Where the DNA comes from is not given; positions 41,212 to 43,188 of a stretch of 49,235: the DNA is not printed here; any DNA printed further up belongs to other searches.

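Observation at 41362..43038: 558-aa coiled-coil protein I cannot place in a family, with a repeated YxPxY...EG beta-module at both ends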

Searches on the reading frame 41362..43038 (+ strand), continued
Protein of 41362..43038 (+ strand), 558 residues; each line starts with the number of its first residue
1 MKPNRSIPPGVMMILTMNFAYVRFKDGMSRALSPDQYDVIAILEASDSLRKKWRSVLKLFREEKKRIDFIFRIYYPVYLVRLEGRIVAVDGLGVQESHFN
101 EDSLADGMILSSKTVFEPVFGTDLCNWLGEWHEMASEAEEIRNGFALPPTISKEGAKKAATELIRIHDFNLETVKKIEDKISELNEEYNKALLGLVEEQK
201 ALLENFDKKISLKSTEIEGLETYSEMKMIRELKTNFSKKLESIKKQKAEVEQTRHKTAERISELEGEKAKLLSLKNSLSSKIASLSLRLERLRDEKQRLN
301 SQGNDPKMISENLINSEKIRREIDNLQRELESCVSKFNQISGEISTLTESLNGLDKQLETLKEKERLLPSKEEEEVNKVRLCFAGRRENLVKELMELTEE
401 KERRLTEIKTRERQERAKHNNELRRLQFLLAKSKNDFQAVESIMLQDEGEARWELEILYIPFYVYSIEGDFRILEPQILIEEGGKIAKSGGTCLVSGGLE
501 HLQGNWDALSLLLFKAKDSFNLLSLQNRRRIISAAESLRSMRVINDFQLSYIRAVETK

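Call 93: fold_search(model_id=the predicted structure, library=viral)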
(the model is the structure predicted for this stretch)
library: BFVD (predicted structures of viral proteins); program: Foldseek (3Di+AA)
matches with E <= 10: 1342; with E <= 0.001: 53
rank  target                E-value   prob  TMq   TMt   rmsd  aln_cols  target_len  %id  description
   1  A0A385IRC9            1.2e-06  1.00  0.14  0.10  52.0       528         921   14  (no name in the UniProt tables at hand)
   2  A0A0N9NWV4            2.2e-06  1.00  0.36  0.20   9.8       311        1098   11  (no name in the UniProt tables at hand)
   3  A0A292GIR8            2.9e-06  0.80  0.10  0.06  44.4       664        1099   11  (no name in the UniProt tables at hand)
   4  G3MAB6                3.9e-06  0.99  0.18  0.15  27.7       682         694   12  Gp375 [Bacillus phage G]
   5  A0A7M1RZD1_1          6.4e-06  1.00  0.16  0.08  44.6       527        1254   15  Uncharacterized protein [uncultured phage cr127_1]
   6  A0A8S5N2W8            8.9e-06  1.00  0.19  0.16  70.7       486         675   13  Chromosome partition protein [Siphoviridae sp. ctv0N24]
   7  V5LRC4                1.1e-05  1.00  0.29  0.33   8.2       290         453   14  (no name in the UniProt tables at hand)
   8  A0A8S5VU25            1.1e-05  1.00  0.20  0.13  50.0       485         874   13  STRUCTURAL MAINTENANCE OF CHROMOSOMES PROTEIN [Ackermannviridae sp.]
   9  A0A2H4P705            1.2e-05  1.00  0.21  0.16  13.5       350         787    7  GDSL-like lipase [Pseudomonas phage nickie]
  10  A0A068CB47            1.3e-05  0.94  0.13  0.08  31.4       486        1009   11  Recombination exonuclease [Listeria phage LMTA-57]
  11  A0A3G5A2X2            1.6e-05  0.97  0.15  0.07  65.7       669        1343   11  DNA repair exonuclease [Harvfovirus sp.]
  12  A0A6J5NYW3            2.1e-05  0.98  0.17  0.17  18.9       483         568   11  Endonuclease subunit [uncultured Caudovirales phage]
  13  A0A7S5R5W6            2.2e-05  1.00  0.22  0.13  59.8       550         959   10  (no name in the UniProt tables at hand)
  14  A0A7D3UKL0            2.3e-05  1.00  0.25  0.18  58.0       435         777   14  (no name in the UniProt tables at hand)
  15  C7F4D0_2              2.4e-05  1.00  0.16  0.08  22.1       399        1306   12  (no name in the UniProt tables at hand)
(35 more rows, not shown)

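Call 98: search_protein_families(library=ncbifam, proteins=[L014:10923-11600:+, L012:10872-11564:+, L017:10901-11587:+, L012:4613-5902:+, L016:5678-6889:-, L016:6886-7746:-], max_evalue=0.00001)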
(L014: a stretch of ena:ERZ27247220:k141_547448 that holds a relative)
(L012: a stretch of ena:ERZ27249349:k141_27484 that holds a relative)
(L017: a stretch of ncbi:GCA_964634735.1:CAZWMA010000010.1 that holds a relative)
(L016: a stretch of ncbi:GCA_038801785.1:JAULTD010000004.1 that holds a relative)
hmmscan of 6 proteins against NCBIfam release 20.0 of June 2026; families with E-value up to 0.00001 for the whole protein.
L014:10923-11600:+ (225 aa): 11 families
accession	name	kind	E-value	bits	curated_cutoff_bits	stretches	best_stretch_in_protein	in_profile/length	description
TIGR01482.1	SPP-subfamily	subfamily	1.3e-26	93.6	107.15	1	8-222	1-224/225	sucrose-phosphate phosphatase subfamily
TIGR01487.1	Pglycolate_arch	equivalog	3.9e-26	92.2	122.75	1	7-219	3-215/215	phosphoglycolate phosphatase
TIGR00099.1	Cof-subfamily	subfamily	2.2e-18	66.8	137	1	126-219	164-256/256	Cof-type HAD-IIB family hydrolase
NF002245.0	PRK01158.1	equivalog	2.5e-17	63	198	1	7-223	5-229/233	phosphoglycolate phosphatase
NF007806.0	PRK10513.1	equivalog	4.6e-12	45.9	273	1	146-219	189-264/270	sugar-phosphatase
TIGR01484.1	HAD-SF-IIB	subfamily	4.8e-12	46.4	41.8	1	7-192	1-221/221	HAD-IIB family hydrolase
TIGR01486.1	HAD-SF-IIB-MPGP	subfamily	6.4e-10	38.8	164.75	0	153-200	177-230/257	mannosyl-3-phosphoglycerate phosphatase family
NF007821.0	PRK10530.1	equivalog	1.3e-09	37.7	274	1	153-220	199-268/272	pyridoxal phosphatase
TIGR01670.1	KdsC-phosphatas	subfamily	1.2e-07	31.7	106.95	1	165-217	90-142/154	3-deoxy-D-manno-octulosonate 8-phosphate phosphatase, YrbI family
NF045966.1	YcsE_rel_Pase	equivalog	1.4e-07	31.2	220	0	142-217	180-257/265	YcsE-related riboflavin metabolism phosphatase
NF008213.0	PRK10976.1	equivalog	1.6e-06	27.8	386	0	32-77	29-75/266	sugar/pyridoxal phosphate phosphatase YigL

L012:10872-11564:+ (230 aa): 11 families
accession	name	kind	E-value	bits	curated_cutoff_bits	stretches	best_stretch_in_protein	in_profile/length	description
TIGR01487.1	Pglycolate_arch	equivalog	4.1e-33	115.1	122.75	1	5-214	3-215/215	phosphoglycolate phosphatase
TIGR01482.1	SPP-subfamily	subfamily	4.6e-28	98.3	107.15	1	6-216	1-223/225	sucrose-phosphate phosphatase subfamily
TIGR00099.1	Cof-subfamily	subfamily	1.4e-21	77.3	137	1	59-214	98-256/256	Cof-type HAD-IIB family hydrolase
NF002245.0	PRK01158.1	equivalog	2e-20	73.1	198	1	1-218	1-229/233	phosphoglycolate phosphatase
TIGR01484.1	HAD-SF-IIB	subfamily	2.7e-14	53.8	41.8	1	5-187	1-221/221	HAD-IIB family hydrolase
NF007821.0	PRK10530.1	equivalog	1.1e-10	41.3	274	1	141-215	192-268/272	pyridoxal phosphatase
NF045966.1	YcsE_rel_Pase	equivalog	2.5e-10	40.3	220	1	107-214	151-259/265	YcsE-related riboflavin metabolism phosphatase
NF007806.0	PRK10513.1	equivalog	5.1e-09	35.9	273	1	145-211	193-261/270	sugar-phosphatase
TIGR01486.1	HAD-SF-IIB-MPGP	subfamily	1.5e-07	31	164.75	0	145-209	174-248/257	mannosyl-3-phosphoglycerate phosphatase family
TIGR01670.1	KdsC-phosphatas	subfamily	3.2e-07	30.4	106.95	1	162-217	92-147/154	3-deoxy-D-manno-octulosonate 8-phosphate phosphatase, YrbI family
TIGR00338.1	serB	equivalog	7.1e-06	25.8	144.15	0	154-214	160-219/219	phosphoserine phosphatase SerB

L017:10901-11587:+ (228 aa): 11 families
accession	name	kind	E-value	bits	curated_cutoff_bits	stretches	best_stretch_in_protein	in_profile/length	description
TIGR01487.1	Pglycolate_arch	equivalog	4.6e-28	98.5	122.75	1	7-220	3-215/215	phosphoglycolate phosphatase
TIGR01482.1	SPP-subfamily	subfamily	1.5e-26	93.4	107.15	1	8-223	1-224/225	sucrose-phosphate phosphatase subfamily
TIGR00099.1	Cof-subfamily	subfamily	4.3e-20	72.4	137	1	117-220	150-256/256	Cof-type HAD-IIB family hydrolase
NF002245.0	PRK01158.1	equivalog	7.6e-20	71.2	198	1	5-224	3-229/233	phosphoglycolate phosphatase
TIGR01484.1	HAD-SF-IIB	subfamily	1.1e-13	51.8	41.8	1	117-193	135-221/221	HAD-IIB family hydrolase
NF045966.1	YcsE_rel_Pase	equivalog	3.5e-11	43.1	220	1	142-221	176-260/265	YcsE-related riboflavin metabolism phosphatase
NF007806.0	PRK10513.1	equivalog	6.5e-11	42.1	273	1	148-221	190-265/270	sugar-phosphatase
NF007821.0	PRK10530.1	equivalog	1.4e-07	31.1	274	1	146-222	191-269/272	pyridoxal phosphatase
TIGR01486.1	HAD-SF-IIB-MPGP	subfamily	1.7e-07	30.8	164.75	0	148-223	171-256/257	mannosyl-3-phosphoglycerate phosphatase family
NF008213.0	PRK10976.1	equivalog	2.3e-07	30.6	386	0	8-73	5-71/266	sugar/pyridoxal phosphate phosphatase YigL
TIGR01670.1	KdsC-phosphatas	subfamily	9.5e-07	28.9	106.95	1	174-219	98-143/154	3-deoxy-D-manno-octulosonate 8-phosphate phosphatase, YrbI family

L012:4613-5902:+ (429 aa): 15 families
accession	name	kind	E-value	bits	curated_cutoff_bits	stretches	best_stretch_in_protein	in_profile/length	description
NF041139.1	TreT_Thcocales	equivalog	8e-137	456.4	775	2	2-245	13-260/412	trehalose synthase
TIGR03999.1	thiol_BshA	equivalog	1.6e-18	66.8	273.7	1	259-418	218-370/375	N-acetyl-alpha-D-glucosaminyl L-malate synthase BshA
TIGR02149.1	glgA_Coryne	subfamily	1.2e-15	57.5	302.4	1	194-405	149-374/391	glycogen synthase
NF038229.1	Glyco4_Geo_Pelo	equivalog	1e-13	51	400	1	301-419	216-334/338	GPMC system family 4 glycosyltransferase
TIGR03449.1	mycothiol_MshA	equivalog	2.3e-13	49.8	462.5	1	271-403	254-386/406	D-inositol-3-phosphate glycosyltransferase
TIGR03088.1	stp2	hypoth_equivalog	8e-13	48.2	409.05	1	302-418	252-370/374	TIGR03088 family PEP-CTERM/XrtA system glycosyltransferase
NF041876.1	EPS_EpsE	equivalog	3.6e-12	46.2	400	1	280-409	251-384/389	exopolysaccharide biosynthesis GT4 family glycosyltransferase EpsE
NF038295.1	EPS_HpsP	equivalog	2.3e-08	33.4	550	1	262-406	229-372/388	hormogonium polysaccharide biosynthesis glycosyltransferase HpsP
NF041010.1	glycosy_Agl16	equivalog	9.7e-08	31.3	575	1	257-402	196-333/352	glycosylation protein Agl16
NF012028.0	PRK15484.1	subfamily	2.4e-07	30.2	618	1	263-405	217-362/380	lipopolysaccharide N-acetylglucosaminyltransferase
TIGR02470.1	sucr_synth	equivalog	1.2e-06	27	810.4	1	323-397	644-724/784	sucrose synthase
NF053787.1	GlcN_PG_synth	equivalog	1.9e-06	27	480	1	299-414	239-352/361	N-acetylglucosaminyl phosphatidylglycerol synthase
NF038298.1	EPS_HpsO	equivalog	3.8e-06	25.9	575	1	303-406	276-372/388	hormogonium polysaccharide biosynthesis glycosyltransferase HpsO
TIGR02472.1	sucr_P_syn_N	equivalog_domain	4.5e-06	25.7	576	0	323-418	341-438/439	sucrose-phosphate synthase, putative, glycosyltransferase domain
TIGR04047.1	MSMEG_0565_glyc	hypoth_equivalog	7.7e-06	25.2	259.85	1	265-353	219-307/373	MSMEG_0565 family glycosyltransferase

L016:5678-6889:- (403 aa): 15 families
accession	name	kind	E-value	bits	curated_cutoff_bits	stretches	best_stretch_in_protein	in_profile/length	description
NF041139.1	TreT_Thcocales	equivalog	2e-135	451.8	775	1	4-397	14-409/412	trehalose synthase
TIGR03999.1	thiol_BshA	equivalog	1.5e-21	76.8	273.7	1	204-399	186-372/375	N-acetyl-alpha-D-glucosaminyl L-malate synthase BshA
TIGR02149.1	glgA_Coryne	subfamily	9.8e-17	61.1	302.4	1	201-384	188-374/391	glycogen synthase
TIGR04047.1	MSMEG_0565_glyc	hypoth_equivalog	2.7e-14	53.1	259.85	1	216-343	192-317/373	MSMEG_0565 family glycosyltransferase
TIGR03449.1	mycothiol_MshA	equivalog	3.5e-13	49.2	462.5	1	200-381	203-385/406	D-inositol-3-phosphate glycosyltransferase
TIGR03088.1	stp2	hypoth_equivalog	5.9e-13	48.6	409.05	1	213-397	190-370/374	TIGR03088 family PEP-CTERM/XrtA system glycosyltransferase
NF041876.1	EPS_EpsE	equivalog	6.8e-13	48.6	400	1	220-388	217-384/389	exopolysaccharide biosynthesis GT4 family glycosyltransferase EpsE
NF038229.1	Glyco4_Geo_Pelo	equivalog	2.1e-12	46.7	400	1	227-399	171-335/338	GPMC system family 4 glycosyltransferase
NF038295.1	EPS_HpsP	equivalog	1e-09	37.9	550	1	204-383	194-370/388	hormogonium polysaccharide biosynthesis glycosyltransferase HpsP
TIGR02472.1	sucr_P_syn_N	equivalog_domain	2.8e-09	36.3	576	0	310-396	349-437/439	sucrose-phosphate synthase, putative, glycosyltransferase domain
TIGR02470.1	sucr_synth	equivalog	4.1e-09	35.1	810.4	1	213-358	546-702/784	sucrose synthase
NF047880.1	glyco_SdgA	exception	6.9e-08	31.5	800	1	217-364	315-455/488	serine-aspartate repeat adhesin O-glycosyltransferase SdgA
NF041010.1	glycosy_Agl16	equivalog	1.4e-06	27.4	575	1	223-375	185-327/352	glycosylation protein Agl16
NF047881.1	glyco_SdgB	exception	2.6e-06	26.4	800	1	220-373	324-470/496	serine-aspartate repeat adhesin O-glycosyltransferase SdgB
NF012028.0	PRK15484.1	subfamily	2.7e-06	26.8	618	1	209-349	185-325/380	lipopolysaccharide N-acetylglucosaminyltransferase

L016:6886-7746:- (286 aa): 19 families
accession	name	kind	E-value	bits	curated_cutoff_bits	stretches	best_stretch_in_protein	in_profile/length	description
NF041630.1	CBS_CbpB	equivalog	3.3e-15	56.2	125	0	179-271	52-135/143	cyclic-di-AMP-binding protein CbpB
NF011449.0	PRK14869.2-5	equivalog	6.5e-15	55.1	411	1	140-274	67-208/451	putative manganese-dependent inorganic diphosphatase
NF041552.1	TF_PrdR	equivalog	2.6e-14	52.5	795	1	83-209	12-139/577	sigma-54 dependent transcriptional regulator PrdR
NF053603.1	HhpR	exception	3.2e-12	46.2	520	0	145-198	66-121/282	CBS domain-containing high hydrostatic pressure regulator HhpR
TIGR01186.1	proV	subfamily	3.9e-10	39.4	326.6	1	83-193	248-356/363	betaine/proline/choline family ABC transporter ATP-binding protein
NF038279.1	TF_CBS_SpxR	exception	3.9e-09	35.7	600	0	63-201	179-312/427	CBS-HotDog domain-containing transcription factor SpxR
NF011443.0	PRK14869.1-5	equivalog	1.5e-08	33.6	335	0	142-205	71-136/546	putative manganese-dependent inorganic diphosphatase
TIGR01302.1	IMP_dehydrog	equivalog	2.8e-08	33.1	481.5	0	91-193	94-199/450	IMP dehydrogenase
NF011441.0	PRK14869.1-3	equivalog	5.7e-08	31.8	753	0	207-269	60-122/548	putative manganese-dependent inorganic diphosphatase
NF002505.0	PRK01862.1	equivalog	6.2e-08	31.8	482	0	94-186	464-562/577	ClcB-like voltage-gated chloride channel protein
NF011447.0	PRK14869.2-3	equivalog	7.2e-08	31.4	522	0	140-203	68-133/540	putative manganese-dependent inorganic diphosphatase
TIGR00393.1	kpsF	subfamily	7.9e-08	32.2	203.7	0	96-185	175-267/268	KpsF/GutQ family sugar-phosphate isomerase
NF005869.0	PRK07807.1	equivalog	2.4e-07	30.2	549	0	93-195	105-205/479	GuaB1 family IMP dehydrogenase-related protein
TIGR00400.1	mgtE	equivalog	3e-07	29.6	232.75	0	108-202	167-259/450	magnesium transporter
NF011440.0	PRK14869.1-2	equivalog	3.9e-07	29.1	746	0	142-199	69-128/541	putative manganese-dependent inorganic diphosphatase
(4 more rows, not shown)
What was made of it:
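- Their best matches are the SPP subfamily of HAD-IIB and archaeal phosphoglycolate phosphatase (call 98). TreT-like GTs (452-456 bits to NF041139) lie adjacent in L012 and L016 (call 98).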
